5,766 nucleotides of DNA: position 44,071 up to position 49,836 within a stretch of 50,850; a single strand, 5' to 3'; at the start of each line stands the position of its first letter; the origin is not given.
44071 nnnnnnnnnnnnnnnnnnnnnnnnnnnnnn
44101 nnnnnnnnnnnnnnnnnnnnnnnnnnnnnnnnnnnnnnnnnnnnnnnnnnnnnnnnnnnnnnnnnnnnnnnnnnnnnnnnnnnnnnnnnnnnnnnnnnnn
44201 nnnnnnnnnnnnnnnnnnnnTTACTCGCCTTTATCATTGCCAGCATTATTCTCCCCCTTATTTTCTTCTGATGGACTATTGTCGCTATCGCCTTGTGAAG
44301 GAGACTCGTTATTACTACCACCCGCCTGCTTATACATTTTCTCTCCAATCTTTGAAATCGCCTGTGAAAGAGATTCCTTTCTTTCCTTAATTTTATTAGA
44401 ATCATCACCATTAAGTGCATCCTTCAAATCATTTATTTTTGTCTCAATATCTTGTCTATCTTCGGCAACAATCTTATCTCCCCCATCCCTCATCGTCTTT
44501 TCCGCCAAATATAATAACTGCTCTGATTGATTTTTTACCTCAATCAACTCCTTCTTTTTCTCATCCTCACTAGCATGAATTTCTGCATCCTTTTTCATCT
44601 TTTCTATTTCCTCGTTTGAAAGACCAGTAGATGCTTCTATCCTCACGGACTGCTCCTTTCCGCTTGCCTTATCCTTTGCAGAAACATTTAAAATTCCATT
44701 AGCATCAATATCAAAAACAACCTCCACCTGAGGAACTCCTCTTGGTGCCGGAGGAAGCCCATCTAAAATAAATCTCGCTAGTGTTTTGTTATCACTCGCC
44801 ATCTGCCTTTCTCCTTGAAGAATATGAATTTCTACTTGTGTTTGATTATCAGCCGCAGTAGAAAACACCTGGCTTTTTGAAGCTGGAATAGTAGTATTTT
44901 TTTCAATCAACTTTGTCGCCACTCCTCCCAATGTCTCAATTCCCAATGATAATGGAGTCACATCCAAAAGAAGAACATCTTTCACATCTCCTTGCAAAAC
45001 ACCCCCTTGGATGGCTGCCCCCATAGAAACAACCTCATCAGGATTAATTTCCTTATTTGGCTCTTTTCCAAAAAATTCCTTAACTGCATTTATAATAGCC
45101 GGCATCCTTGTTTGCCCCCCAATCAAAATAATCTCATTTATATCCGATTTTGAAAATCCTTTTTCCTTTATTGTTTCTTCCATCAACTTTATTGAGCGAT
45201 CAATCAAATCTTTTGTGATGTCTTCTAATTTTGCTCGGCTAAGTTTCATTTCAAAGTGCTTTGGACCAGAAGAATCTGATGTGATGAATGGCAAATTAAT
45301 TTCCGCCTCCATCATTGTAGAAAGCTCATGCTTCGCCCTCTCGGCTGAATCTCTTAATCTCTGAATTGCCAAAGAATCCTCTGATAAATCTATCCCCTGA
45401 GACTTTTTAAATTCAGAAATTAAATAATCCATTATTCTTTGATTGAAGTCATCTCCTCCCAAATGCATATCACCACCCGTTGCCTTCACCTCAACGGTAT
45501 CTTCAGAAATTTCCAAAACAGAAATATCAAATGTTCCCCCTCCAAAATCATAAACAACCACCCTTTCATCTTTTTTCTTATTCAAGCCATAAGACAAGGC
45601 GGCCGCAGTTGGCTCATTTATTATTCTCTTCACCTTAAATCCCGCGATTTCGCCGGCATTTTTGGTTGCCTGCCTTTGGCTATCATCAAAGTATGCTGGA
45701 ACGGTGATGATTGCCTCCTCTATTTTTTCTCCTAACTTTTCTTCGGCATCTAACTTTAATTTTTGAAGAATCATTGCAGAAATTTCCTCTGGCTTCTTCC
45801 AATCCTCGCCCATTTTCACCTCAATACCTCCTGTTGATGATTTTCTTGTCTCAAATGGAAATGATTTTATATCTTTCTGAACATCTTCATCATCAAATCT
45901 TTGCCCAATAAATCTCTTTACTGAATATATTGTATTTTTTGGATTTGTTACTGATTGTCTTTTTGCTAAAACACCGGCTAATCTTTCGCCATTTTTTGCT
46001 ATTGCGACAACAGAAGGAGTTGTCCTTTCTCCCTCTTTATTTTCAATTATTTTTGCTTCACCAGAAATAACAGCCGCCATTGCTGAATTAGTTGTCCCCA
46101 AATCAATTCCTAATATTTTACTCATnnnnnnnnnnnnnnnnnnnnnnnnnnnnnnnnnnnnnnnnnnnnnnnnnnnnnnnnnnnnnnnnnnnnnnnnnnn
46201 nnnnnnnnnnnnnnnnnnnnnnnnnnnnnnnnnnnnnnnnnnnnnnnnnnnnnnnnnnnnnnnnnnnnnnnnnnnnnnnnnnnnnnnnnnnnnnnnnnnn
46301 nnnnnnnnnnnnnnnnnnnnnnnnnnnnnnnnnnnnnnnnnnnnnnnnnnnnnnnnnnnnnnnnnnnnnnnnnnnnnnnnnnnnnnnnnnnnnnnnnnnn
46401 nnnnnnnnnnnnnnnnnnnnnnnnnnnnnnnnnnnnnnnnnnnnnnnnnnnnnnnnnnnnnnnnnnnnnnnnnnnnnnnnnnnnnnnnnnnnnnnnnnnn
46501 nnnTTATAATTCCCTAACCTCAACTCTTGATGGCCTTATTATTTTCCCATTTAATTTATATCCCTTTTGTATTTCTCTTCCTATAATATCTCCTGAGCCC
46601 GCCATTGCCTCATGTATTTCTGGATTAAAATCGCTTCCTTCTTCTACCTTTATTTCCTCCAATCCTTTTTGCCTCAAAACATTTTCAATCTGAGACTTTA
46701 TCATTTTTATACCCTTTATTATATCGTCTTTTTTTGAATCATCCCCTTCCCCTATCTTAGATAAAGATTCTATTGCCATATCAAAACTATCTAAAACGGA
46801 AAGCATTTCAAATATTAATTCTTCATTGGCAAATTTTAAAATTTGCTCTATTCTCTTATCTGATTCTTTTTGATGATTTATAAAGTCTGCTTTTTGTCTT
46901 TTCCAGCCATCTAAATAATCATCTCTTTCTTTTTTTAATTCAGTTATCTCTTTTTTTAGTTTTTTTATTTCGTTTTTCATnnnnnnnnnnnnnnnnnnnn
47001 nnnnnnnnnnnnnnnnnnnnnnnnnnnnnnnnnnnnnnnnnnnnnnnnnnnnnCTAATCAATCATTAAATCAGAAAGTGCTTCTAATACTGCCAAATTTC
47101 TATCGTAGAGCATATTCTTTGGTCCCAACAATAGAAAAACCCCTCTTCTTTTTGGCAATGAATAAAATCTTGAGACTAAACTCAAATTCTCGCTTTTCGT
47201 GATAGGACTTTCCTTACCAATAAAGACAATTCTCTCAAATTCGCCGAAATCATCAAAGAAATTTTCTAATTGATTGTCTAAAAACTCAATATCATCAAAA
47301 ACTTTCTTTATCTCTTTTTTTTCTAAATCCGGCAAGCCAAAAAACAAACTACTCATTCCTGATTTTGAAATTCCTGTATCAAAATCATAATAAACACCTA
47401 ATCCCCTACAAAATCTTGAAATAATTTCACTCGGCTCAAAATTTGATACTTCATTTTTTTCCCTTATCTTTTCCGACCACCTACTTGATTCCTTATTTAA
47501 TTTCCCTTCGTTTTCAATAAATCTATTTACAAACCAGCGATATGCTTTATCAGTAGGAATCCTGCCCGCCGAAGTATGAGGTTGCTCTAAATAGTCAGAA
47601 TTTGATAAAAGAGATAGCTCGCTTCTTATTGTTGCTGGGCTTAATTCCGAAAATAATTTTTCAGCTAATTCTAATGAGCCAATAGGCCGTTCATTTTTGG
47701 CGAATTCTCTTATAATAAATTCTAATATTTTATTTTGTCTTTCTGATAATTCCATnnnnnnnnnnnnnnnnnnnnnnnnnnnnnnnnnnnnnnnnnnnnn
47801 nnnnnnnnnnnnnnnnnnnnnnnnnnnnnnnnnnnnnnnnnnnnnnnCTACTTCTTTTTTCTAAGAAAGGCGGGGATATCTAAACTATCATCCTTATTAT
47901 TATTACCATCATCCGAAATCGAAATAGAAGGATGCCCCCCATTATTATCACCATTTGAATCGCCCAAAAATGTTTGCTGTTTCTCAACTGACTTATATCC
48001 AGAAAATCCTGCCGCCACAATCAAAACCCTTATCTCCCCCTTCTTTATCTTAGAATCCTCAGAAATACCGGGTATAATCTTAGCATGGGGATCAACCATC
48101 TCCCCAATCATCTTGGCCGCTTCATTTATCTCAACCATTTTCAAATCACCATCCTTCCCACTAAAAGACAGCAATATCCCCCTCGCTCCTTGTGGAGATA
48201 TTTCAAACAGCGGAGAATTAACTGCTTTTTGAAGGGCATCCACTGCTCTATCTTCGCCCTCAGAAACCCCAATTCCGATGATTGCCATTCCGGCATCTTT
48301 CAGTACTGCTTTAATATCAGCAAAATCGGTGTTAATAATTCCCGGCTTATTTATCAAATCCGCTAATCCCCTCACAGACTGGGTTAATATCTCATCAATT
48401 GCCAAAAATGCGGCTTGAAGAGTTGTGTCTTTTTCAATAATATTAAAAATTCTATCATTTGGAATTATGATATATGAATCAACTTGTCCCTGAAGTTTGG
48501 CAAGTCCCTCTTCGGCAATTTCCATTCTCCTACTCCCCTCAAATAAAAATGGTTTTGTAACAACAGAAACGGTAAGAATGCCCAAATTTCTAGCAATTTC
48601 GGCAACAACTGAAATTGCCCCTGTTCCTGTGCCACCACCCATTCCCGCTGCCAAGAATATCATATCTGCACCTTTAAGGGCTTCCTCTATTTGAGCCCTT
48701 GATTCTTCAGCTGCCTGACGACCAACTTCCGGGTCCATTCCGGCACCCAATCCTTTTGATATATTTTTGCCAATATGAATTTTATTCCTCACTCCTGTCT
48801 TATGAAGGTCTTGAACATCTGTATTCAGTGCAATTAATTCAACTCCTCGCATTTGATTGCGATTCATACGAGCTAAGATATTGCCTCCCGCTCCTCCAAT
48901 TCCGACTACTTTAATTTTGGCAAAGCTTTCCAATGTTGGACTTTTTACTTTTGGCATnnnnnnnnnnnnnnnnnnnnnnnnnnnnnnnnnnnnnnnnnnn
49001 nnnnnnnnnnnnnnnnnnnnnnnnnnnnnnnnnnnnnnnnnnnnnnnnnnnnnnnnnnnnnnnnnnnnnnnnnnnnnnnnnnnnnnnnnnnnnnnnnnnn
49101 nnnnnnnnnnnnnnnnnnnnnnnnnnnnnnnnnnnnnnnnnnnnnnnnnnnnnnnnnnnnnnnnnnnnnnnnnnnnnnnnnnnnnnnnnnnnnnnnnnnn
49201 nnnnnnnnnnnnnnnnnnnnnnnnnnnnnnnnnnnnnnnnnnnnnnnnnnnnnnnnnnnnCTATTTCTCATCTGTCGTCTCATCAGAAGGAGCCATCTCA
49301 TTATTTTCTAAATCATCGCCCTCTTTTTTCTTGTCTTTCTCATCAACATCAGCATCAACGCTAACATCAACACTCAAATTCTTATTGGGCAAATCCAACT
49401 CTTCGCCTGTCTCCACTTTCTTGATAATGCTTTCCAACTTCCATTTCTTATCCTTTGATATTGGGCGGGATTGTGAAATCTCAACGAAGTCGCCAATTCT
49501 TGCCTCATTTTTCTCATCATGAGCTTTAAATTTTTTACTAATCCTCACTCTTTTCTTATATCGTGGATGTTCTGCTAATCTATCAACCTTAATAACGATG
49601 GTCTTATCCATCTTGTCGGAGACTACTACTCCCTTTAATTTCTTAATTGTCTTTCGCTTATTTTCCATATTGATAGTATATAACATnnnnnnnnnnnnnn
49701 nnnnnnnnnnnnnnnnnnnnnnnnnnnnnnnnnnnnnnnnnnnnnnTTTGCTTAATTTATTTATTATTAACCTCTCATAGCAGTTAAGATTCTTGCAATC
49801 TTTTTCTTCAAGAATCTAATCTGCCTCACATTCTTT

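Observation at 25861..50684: Composite element with conserved flanks around a sequence-variable but always-paired hairpin, co-oriented with the upstream gene: candidate structured RNA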

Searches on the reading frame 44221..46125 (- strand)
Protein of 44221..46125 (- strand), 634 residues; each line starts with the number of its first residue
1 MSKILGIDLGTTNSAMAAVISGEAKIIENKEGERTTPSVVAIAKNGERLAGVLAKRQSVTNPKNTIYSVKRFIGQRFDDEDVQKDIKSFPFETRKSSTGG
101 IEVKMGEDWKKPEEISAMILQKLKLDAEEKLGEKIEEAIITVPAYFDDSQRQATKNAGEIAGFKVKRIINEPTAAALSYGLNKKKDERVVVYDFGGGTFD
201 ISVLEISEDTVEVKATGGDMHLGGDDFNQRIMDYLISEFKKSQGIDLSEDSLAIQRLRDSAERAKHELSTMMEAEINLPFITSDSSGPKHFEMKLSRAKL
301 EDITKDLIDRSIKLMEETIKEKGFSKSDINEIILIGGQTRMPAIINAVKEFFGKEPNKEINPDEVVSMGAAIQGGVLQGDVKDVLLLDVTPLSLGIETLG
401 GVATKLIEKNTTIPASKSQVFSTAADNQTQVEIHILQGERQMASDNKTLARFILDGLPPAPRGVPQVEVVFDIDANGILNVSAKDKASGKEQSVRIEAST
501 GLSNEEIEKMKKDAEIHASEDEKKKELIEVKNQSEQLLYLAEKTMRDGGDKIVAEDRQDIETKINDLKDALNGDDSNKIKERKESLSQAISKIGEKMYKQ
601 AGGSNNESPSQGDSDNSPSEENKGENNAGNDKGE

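Call 11: search_protein_families(library=pfam, proteins=[window:44221-46125:-], max_evalue=0.01)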
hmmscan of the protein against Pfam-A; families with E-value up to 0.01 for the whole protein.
window:44221-46125:- (634 aa): 2 families
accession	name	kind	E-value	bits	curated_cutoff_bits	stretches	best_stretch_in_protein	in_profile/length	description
PF00012.26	HSP70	-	7.3e-244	810.9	20.6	1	4-599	1-599/599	Hsp70 protein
PF06723.19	MreB_Mbl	-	3.6e-15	56.1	27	1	119-356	77-301/327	MreB/Mbl protein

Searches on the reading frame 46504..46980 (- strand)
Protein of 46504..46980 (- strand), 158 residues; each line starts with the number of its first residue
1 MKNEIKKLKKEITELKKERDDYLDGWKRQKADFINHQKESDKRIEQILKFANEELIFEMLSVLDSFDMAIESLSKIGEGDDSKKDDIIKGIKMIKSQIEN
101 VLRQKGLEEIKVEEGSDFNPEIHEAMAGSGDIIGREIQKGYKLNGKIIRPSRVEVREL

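Call 11: search_protein_families(library=pfam, proteins=[window:46504-46980:-], max_evalue=0.01)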
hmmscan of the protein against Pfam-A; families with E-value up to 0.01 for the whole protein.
window:46504-46980:- (158 aa): 1 family
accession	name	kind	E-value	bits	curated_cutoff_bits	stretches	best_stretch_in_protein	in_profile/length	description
PF01025.24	GrpE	-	7.2e-36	123.8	25.8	1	2-156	10-164/165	GrpE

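Call 65: find_encoding_contigs(protein=window:46504-46980:-, flank=3000, max_places=6)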
Protein window:46504-46980:- (158 aa): no gene with exactly this product is on record in the collection.

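Call 66: find_homologous_proteins(query=window:46504-46980:-, max_evalue=1e-20)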
Query window:46504-46980:- (158 aa): 144 proteins with E <= 1e-20 among 271 candidates; the best 120 are listed.
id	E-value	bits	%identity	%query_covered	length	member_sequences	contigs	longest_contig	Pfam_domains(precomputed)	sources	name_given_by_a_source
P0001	1.0e-82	293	92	99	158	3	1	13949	PF01025.25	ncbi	-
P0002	2.6e-38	149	49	96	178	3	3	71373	PF01025.25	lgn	-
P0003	7.4e-36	141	52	92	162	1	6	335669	PF01025.25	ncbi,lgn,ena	-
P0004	4.6e-35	139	45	96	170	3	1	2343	PF01025.25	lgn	-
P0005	2.6e-34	136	49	92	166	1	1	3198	PF01025.25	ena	-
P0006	5.0e-34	135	51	92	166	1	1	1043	PF01025.25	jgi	jgi:molecular chaperone GrpE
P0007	8.2e-34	135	49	97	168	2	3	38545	PF01025.25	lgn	-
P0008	4.3e-33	132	47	96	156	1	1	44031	PF01025.25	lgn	-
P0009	5.9e-33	132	50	91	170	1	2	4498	PF01025.25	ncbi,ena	-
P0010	9.1e-33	131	46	97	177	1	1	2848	PF01025.25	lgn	-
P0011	3.7e-32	129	44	85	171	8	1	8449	PF01025.25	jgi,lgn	-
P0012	8.7e-32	128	48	95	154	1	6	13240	PF01025.25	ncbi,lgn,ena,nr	ncbi:MAG TPA: nucleotide exchange factor GrpE [bacterium]|nr:nucleotide exchange factor GrpE [bacter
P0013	1.0e-31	128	48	92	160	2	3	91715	PF01025.25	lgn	-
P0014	1.3e-31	127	44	94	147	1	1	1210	PF01025.25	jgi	jgi:molecular chaperone GrpE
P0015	1.9e-31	127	47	96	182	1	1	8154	PF01025.25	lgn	-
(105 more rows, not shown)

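Call 67: find_encoding_contigs(protein=P0001, flank=6000, max_places=6)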
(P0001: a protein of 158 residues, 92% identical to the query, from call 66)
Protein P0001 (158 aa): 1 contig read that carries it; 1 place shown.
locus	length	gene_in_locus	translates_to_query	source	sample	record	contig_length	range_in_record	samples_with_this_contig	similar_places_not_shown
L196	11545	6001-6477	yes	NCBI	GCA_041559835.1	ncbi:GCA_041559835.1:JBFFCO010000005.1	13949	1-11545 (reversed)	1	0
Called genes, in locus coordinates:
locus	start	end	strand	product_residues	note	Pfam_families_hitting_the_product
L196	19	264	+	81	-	PF04221:RelB (weak)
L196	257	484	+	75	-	PF15738:YafQ_toxin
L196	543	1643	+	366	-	PF00226:DnaJ, PF01556:DnaJ_C, PF00684:DnaJ_CXXCXGXG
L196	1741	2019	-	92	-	-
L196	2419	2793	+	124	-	-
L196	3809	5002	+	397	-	PF00162:PGK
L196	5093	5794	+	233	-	PF01628:HrcA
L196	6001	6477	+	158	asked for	PF01025:GrpE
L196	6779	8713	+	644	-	PF00012:HSP70, PF06723:MreB_Mbl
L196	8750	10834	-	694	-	PF01751:Toprim, PF01131:Topoisom_bac, PF01396:Zn_ribbon_Top1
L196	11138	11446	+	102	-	-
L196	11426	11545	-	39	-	?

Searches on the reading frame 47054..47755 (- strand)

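Call 11: search_protein_families(library=pfam, proteins=[window:47054-47755:-], max_evalue=0.01)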
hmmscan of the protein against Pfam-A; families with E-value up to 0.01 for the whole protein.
window:47054-47755:- (233 aa): 3 families
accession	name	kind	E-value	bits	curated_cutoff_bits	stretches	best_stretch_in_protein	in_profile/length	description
PF01628.27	HrcA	-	1.2e-08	35.6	22.2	1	107-219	104-213/215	HrcA protein C terminal domain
PF03444.21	HrcA_DNA-bdg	-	8.9e-05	22.5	21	1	2-74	1-72/79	Winged helix-turn-helix transcription repressor, HrcA DNA-binding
PF01726.22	LexA_DNA_bind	-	0.0035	17.5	23.7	1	2-58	3-58/65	LexA DNA binding domain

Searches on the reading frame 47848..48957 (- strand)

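Call 11: search_protein_families(library=pfam, proteins=[window:47848-48957:-], max_evalue=0.01)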
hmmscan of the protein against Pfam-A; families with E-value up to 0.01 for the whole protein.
window:47848-48957:- (369 aa): 2 families
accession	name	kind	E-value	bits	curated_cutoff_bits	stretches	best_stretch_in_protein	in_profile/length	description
PF00091.31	Tubulin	-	7.3e-47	160.5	33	1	14-174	1-189/190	Tubulin/FtsZ family, GTPase domain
PF12327.13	FtsZ_C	-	6e-23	81.4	27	1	223-318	1-94/95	FtsZ family, C-terminal domain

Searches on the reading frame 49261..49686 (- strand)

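Call 11: search_protein_families(library=pfam, proteins=[window:49261-49686:-], max_evalue=0.01)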
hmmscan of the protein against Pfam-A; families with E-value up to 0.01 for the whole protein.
window:49261-49686:- (141 aa): 1 family
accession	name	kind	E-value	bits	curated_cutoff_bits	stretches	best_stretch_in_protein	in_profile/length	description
PF00366.26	Ribosomal_S17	-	1.4e-29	102.5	25.9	1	19-84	1-66/68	Ribosomal protein S17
